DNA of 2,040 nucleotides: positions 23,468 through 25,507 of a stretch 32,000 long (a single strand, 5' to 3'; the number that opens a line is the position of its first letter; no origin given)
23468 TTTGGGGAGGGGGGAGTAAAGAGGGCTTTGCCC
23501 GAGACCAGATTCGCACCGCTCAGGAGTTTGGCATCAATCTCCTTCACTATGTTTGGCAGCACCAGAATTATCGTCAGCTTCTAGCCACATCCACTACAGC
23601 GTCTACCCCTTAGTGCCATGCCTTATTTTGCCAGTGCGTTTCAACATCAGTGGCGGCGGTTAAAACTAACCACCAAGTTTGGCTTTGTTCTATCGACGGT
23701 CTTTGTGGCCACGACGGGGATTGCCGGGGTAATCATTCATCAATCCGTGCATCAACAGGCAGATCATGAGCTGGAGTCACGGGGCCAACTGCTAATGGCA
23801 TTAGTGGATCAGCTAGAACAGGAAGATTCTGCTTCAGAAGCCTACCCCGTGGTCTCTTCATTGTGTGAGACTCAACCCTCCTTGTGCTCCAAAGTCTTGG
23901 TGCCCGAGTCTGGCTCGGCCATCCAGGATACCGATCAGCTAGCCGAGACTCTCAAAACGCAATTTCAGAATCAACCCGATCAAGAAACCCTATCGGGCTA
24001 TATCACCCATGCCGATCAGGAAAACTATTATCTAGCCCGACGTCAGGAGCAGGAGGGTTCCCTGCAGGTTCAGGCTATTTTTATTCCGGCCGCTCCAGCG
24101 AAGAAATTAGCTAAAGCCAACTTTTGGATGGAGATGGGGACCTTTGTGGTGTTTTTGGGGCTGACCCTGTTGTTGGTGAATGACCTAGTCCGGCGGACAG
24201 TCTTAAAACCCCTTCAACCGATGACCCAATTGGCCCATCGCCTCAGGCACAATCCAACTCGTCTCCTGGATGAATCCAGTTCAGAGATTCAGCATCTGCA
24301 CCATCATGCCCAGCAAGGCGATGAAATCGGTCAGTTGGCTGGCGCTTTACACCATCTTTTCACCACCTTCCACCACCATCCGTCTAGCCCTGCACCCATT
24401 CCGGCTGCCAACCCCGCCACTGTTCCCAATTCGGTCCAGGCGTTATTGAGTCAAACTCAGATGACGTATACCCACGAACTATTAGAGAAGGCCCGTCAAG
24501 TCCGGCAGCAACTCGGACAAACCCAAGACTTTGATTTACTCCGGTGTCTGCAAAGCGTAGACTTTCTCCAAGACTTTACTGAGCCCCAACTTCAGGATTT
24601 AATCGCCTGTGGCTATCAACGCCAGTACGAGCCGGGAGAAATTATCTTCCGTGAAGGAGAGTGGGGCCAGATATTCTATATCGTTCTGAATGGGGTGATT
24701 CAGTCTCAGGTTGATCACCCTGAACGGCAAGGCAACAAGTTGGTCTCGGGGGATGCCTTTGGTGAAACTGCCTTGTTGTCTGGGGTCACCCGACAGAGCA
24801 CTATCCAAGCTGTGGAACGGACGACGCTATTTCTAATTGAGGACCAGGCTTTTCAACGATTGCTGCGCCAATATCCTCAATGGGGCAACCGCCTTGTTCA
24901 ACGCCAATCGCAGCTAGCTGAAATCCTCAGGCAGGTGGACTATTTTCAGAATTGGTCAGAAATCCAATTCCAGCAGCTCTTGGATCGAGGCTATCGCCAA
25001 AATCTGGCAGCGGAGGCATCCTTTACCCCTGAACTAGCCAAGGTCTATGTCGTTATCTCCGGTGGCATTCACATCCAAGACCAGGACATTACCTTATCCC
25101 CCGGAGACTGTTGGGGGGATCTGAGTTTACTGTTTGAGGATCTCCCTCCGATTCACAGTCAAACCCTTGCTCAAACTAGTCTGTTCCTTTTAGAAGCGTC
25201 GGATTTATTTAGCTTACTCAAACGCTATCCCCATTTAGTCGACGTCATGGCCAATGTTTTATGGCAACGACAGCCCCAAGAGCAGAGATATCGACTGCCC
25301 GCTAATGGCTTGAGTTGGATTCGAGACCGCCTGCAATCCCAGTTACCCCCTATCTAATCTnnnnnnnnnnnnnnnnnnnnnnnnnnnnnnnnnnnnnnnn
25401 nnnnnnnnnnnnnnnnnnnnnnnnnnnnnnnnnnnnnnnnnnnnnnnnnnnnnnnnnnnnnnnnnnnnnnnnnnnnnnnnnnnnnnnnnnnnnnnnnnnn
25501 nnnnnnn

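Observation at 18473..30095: Orphan baseplate-wedge module (gp25, J/gp6, I/gp7) with no sheath, tube or spike, arrayed with a cNMP sensor and two bitopic membrane proteins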

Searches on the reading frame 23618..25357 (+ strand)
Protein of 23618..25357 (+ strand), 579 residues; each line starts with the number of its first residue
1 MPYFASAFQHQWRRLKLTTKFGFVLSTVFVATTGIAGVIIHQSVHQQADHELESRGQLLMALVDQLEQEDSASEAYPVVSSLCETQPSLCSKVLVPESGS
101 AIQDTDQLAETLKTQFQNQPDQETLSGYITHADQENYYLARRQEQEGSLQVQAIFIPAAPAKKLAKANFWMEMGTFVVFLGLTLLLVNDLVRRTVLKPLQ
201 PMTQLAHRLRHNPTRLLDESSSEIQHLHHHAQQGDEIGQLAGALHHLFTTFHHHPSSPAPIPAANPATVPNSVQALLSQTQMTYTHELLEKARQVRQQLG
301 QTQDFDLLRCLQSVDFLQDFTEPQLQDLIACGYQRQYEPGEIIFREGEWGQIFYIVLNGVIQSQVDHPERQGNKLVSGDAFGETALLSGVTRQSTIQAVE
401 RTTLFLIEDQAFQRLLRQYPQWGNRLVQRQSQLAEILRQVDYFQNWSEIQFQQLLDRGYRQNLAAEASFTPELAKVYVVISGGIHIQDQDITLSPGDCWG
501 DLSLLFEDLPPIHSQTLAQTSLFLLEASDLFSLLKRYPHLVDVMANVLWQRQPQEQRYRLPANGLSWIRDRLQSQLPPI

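Call 3: search_protein_families(library=pfam, proteins=[window:23618-25357:+], max_evalue=0.01)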
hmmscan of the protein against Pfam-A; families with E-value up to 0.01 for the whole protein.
window:23618-25357:+ (579 aa): 2 families
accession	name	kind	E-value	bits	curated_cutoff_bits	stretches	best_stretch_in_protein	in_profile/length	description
PF00027.35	cNMP_binding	-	1.5e-22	79.8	27.5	1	335-419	2-89/89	Cyclic nucleotide-binding domain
PF00672.30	HAMP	-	0.00054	20.7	25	1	190-249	1-49/53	HAMP domain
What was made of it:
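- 23618..25357 (+): Gene 5: membrane sensor, AM1_6402. Order of parts: TM1 (22-40), reduced Tll0287-like loop, TM2 (169-191), HAMP, cNMP-binding domain (335-419), then a possible degenerate second one. PF00027 1.5e-22 and HAMP (call 3).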

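Call 8: search_protein_families(library=ncbifam, proteins=[window:23618-25357:+], max_evalue=0.01)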
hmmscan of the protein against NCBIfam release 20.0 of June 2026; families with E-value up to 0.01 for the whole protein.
window:23618-25357:+ (579 aa): 7 families
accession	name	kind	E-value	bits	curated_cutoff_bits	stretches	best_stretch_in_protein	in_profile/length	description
NF041163.2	encap_f2b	equivalog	5.4e-10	39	400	1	311-433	73-200/450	family 2B encapsulin nanocompartment shell protein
NF058543.1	ActPatMycb56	equivalog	9.3e-10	37.9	460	1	315-432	2-120/317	acetyltransferase Pat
TIGR03896.1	cyc_nuc_ocin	subfamily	3.4e-07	29.9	161.05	1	316-428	145-260/317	bacteriocin-type transport-associated protein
NF006901.0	PRK09392.1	equivalog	5.3e-07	29.2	211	1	311-428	9-128/236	transcriptional activator FtrB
NF008732.0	PRK11753.1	equivalog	0.00012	21.6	266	1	320-440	11-132/214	cAMP-activated global transcriptional regulator CRP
TIGR01386.1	cztS_silS_copS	subfamily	0.00084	18.4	292.55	1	15-212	6-205/457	heavy metal sensor histidine kinase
NF038263.1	prot_phos_SiaA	equivalog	0.0095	14.5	700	0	161-254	300-382/658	biofilm regulation protein phosphatase SiaA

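Call 9: search_protein_families(library=phrogs, proteins=[window:23618-25357:+], max_evalue=0.01)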
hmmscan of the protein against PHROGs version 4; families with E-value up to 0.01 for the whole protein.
window:23618-25357:+ (579 aa): 0 families

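Call 74: search_protein_families(library=padloc, proteins=[window:23618-25357:+], max_evalue=0.001)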
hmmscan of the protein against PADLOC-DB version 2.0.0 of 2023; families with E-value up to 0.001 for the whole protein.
window:23618-25357:+ (579 aa): 4 families
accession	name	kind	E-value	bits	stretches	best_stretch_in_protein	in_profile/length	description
PDLC00731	Effector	-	1.9e-09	34.9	1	327-428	35-135/306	TIR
PDLC02371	PycTIR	-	2.4e-08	31.7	1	326-431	31-135/288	-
PDLC00732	Effector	-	9e-06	22.8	1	328-428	32-131/301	TIR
PDLC00734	PycC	-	0.00025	18.3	1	335-415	36-119/374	Pycsar cyclase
